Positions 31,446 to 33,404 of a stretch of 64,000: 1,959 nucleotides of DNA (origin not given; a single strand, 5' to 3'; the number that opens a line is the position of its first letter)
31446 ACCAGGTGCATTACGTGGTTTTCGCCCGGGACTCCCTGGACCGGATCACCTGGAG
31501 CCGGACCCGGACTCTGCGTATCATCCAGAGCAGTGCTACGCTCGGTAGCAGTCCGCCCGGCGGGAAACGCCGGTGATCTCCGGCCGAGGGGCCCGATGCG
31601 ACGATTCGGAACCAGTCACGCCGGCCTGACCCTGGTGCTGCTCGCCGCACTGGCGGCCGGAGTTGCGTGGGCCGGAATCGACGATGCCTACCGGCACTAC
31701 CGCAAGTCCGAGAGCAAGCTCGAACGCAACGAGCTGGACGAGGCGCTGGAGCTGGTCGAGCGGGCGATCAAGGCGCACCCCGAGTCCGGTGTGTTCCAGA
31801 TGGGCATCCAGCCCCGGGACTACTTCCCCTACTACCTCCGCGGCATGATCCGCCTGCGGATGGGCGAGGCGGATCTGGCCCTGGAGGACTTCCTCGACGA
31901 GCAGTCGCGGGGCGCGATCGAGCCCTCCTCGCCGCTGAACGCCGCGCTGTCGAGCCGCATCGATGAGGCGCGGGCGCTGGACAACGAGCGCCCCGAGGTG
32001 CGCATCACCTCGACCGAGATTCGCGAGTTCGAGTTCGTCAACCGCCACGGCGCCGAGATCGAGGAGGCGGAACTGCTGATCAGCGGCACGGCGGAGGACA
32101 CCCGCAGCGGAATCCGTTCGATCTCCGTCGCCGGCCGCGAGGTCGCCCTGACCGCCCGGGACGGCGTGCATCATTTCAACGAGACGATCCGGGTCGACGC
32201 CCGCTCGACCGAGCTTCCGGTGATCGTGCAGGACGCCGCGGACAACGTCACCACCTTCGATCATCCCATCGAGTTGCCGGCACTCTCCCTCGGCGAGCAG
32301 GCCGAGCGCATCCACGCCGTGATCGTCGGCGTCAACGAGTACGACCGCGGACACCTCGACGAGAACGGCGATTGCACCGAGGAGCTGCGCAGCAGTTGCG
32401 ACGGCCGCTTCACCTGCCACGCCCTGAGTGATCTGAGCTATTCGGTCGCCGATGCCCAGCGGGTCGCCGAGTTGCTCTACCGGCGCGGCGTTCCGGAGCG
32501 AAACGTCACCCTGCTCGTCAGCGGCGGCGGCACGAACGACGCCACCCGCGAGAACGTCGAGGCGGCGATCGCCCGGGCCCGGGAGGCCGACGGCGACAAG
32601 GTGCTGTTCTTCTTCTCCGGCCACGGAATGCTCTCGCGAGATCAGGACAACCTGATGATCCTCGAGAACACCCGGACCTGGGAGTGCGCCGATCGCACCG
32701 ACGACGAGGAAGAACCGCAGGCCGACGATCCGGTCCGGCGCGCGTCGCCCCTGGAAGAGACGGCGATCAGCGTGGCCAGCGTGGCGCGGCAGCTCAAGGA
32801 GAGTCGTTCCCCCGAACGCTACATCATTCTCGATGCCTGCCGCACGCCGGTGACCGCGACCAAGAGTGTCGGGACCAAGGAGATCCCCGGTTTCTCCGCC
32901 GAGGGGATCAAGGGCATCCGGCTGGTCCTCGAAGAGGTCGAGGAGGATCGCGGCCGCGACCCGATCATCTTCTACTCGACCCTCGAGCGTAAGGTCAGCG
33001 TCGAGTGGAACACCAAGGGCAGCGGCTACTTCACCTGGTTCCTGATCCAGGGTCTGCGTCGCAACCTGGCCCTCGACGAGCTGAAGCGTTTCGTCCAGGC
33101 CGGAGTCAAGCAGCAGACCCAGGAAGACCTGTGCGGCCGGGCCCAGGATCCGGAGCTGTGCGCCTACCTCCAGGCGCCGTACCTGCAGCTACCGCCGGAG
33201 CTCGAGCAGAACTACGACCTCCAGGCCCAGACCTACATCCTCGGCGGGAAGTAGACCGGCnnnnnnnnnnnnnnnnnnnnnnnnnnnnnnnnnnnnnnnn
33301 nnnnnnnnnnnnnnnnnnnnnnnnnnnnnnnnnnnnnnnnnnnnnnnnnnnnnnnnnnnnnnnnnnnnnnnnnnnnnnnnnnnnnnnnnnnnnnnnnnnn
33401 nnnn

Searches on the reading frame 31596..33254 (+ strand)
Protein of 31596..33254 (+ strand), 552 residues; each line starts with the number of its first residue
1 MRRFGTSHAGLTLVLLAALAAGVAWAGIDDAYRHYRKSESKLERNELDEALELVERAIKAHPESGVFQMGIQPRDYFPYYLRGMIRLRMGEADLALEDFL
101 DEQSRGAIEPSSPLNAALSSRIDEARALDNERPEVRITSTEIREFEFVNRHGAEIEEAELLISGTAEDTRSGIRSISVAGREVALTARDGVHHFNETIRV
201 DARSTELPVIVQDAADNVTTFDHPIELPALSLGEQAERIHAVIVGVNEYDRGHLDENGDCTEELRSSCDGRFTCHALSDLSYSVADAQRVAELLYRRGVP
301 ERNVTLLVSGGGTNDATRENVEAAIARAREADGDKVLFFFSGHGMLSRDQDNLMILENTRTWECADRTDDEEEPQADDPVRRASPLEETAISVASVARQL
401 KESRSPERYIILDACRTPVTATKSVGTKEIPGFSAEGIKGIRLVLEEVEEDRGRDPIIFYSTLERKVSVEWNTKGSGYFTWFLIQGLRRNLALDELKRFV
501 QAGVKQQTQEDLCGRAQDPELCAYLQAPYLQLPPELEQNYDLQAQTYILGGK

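Call 9: search_protein_families(library=pfam, proteins=[window:31596-33254:+], max_evalue=0.1)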
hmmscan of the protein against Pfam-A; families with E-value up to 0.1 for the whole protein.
window:31596-33254:+ (552 aa): 6 families
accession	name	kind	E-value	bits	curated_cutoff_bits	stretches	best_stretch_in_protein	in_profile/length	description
PF00656.27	Peptidase_C14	-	1.9e-15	57.6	21.4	1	241-523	4-225/233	Caspase domain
PF07719.23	TPR_2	-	0.0011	19.3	27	0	32-63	2-33/34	Tetratricopeptide repeat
PF00515.34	TPR_1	-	0.026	14.8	27.8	0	79-99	4-24/34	Tetratricopeptide repeat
PF13428.12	TPR_14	-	0.054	14.6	23.5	0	41-65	11-35/44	Tetratricopeptide repeat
PF13432.12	TPR_16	-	0.089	13.7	32.7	0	36-96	2-51/65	Tetratricopeptide repeat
PF25570.1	TPR_DENND3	-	0.096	13.1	27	0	79-101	50-72/115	DENND3-like, TPR repeats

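Call 10: search_protein_families(library=ncbifam, proteins=[window:31596-33254:+], max_evalue=0.1)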
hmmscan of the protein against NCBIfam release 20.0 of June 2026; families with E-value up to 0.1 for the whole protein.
window:31596-33254:+ (552 aa): 1 family
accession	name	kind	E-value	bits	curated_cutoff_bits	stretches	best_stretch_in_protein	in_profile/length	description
NF047832.1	caspase_w_EACC1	subfamily_domain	7.1e-14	51.8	140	2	271-361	10-98/211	caspase, EACC1-associated type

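Call 61: find_homologous_proteins(query=window:31596-33254:+, max_evalue=0.00001)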
Query window:31596-33254:+ (552 aa): 6 proteins with E <= 0.00001 among 8000 candidates.
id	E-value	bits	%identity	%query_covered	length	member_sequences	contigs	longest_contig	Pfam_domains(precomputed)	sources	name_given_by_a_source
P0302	0.0e+0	1230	100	100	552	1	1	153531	PF00656.28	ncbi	-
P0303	1.2e-255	867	73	97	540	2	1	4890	PF00656.28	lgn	-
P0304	5.1e-108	380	39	99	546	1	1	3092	PF14559.13,PF00656.28,PF13428.13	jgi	jgi:hypothetical protein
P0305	4.2e-107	377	39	97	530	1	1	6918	PF00656.28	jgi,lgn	jgi:hypothetical protein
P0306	8.9e-101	356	39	94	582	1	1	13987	PF00656.28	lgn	-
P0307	2.0e-72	263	37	84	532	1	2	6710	PF00656.28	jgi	jgi:hypothetical protein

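Call 65: find_encoding_contigs(protein=P0306, flank=10000, max_places=2)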
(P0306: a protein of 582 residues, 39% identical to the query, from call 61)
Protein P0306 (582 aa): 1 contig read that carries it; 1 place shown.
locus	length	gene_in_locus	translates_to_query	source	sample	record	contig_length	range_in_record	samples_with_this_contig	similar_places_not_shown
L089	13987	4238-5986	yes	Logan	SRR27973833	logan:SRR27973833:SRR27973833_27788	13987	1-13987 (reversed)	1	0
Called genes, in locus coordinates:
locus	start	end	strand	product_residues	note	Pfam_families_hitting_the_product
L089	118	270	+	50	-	-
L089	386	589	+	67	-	-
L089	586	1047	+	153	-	-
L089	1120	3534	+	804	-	PF00656:Peptidase_C14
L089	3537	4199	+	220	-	-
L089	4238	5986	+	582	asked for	PF00656:Peptidase_C14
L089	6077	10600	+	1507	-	PF01839:FG-GAP, PF13517:FG-GAP_3, PF01839:FG-GAP, PF13517:FG-GAP_3, PF01839:FG-GAP, PF01839:FG-GAP, PF01839:FG-GAP, PF01839:FG-GAP, +9 more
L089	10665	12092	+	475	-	PF03349:Toluene_X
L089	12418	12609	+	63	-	PF01527:HTH_Tnp_1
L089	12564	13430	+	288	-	PF13276:HTH_21, PF00665:rve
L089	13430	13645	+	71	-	PF13333:rve_2 (weak)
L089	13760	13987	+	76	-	?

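Call 70: predict_structure(alignment_id=A5)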
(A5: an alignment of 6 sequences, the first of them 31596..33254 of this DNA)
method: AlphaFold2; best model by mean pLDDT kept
length: 552 residues; sequences in the alignment: 6
mean_pLDDT: 78.7   pTM: 0.68
mean pLDDT of the five models: 78.7, 78.1, 73.8, 71.4, 69.8
residues with pLDDT >= 90: 179; 70-90: 247; 50-70: 49; < 50: 77
segments of 3 or more residues with pLDDT < 50: 1-24, 368-380, 417-431, 437-452, 464-469
pLDDT, mean of each block of 10 residues (from residue 1): 36 47 63 95 96 96 87 90 94 92 89 90 79 81 87 88 84 86 83 90 91 83 87 90 92 82 81 78 88 92 93 82 93 91 80 88 65 44 78 89 89 60 32 52 35 75 53 69 89 90 79 58 60 84 86 53
secondary structure, 60 per line:
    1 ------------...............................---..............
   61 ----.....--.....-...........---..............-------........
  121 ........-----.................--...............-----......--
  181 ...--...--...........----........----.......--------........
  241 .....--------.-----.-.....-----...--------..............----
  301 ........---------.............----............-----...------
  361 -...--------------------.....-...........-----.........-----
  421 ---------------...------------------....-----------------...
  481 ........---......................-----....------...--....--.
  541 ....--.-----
elements in order: H13-43 H47-60 E65-69 E72-76 H78-88 H92-105 H113-128 E134-150 E153-167 E173-178 E181-183 E186-188 E191-201 E206-213 E218-224 H233-238 E239-245 H262-266 E272-274 H283-296 E304-308 H318-330 E335-346 E352-354 E362-364 H385-389 H393-401 E407-415 E457-460 H478-488 H493-513 H519-522 E529-531 H534-537 H540-544

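Call 72: fold_search(model_id=the predicted structure, library=pdb)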
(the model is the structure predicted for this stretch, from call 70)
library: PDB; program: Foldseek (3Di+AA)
matches with E <= 10: 1329; with E <= 0.001: 21
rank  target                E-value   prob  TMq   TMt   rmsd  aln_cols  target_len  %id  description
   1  3v4o_A                3.3e-08  1.00  0.30  0.66   6.5       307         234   14  Human MALT1 (caspase domain) in complex with an irreversible peptidic inhibitor (released 2012-03-14)
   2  4i1p_C                1.3e-07  1.00  0.30  0.43   6.3       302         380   14  Human MALT1 (caspase-IG3) in complex with activity based-probe (released 2014-07-09)
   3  8v4x_D                1.4e-07  1.00  0.30  0.44   6.8       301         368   14  Structure of MALT1 in complex with an allosteric inhibitor (released 2024-05-01)
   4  8v4x_F                7.7e-07  1.00  0.30  0.45   5.6       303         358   14  Structure of MALT1 in complex with an allosteric inhibitor (released 2024-05-01)
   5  3uo8_C                9.6e-07  1.00  0.30  0.44   6.3       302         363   14  Crystal structure of the MALT1 paracaspase (P1 form) (released 2011-12-21)
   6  7pav_B                1.0e-06  1.00  0.30  0.43   6.4       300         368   14  MALT1 in complex with compound 1 (released 2021-11-17)
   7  4i1p_A                1.1e-06  1.00  0.31  0.44   6.6       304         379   14  Human MALT1 (caspase-IG3) in complex with activity based-probe (released 2014-07-09)
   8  8v4x_C                1.2e-06  1.00  0.30  0.45   6.2       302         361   13  Structure of MALT1 in complex with an allosteric inhibitor (released 2024-05-01)
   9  8v4x_B                2.5e-06  1.00  0.30  0.45   6.7       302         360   13  Structure of MALT1 in complex with an allosteric inhibitor (released 2024-05-01)
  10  7paw_A                3.5e-06  1.00  0.29  0.45   6.6       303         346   14  MALT1 in complex with compound 1 (released 2021-11-17)
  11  3v4l_A                4.4e-06  1.00  0.31  0.43   6.6       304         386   14  Mouse MALT1(caspase-IG3 domains) in complex with a irreversible peptidic inhibitor (released 2012-03-14)
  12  7paw_B                4.4e-06  1.00  0.30  0.43   6.2       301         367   13  MALT1 in complex with compound 1 (released 2021-11-17)
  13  9mke_B                2.5e-05  1.00  0.22  0.31   6.4       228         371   13  Crystal structure of MALT1 in complex with an allosteric inhibitor (released 2025-10-29)
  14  9mkd_B                3.3e-05  1.00  0.23  0.34  11.0       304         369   13  Crystal structure of MALT1 in complex with an allosteric inhibitor (released 2025-10-29)
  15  9mke_A                3.7e-05  1.00  0.22  0.31   5.7       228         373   12  Crystal structure of MALT1 in complex with an allosteric inhibitor (released 2025-10-29)
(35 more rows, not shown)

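Call 88: search_protein_families(library=padloc, proteins=[window:31596-33254:+], max_evalue=0.001)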
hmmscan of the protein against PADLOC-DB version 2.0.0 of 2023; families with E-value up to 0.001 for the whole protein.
window:31596-33254:+ (552 aa): 1 family
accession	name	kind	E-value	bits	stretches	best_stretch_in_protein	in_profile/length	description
PDLC02987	caspase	-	2.4e-12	44.8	1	239-418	3-129/453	-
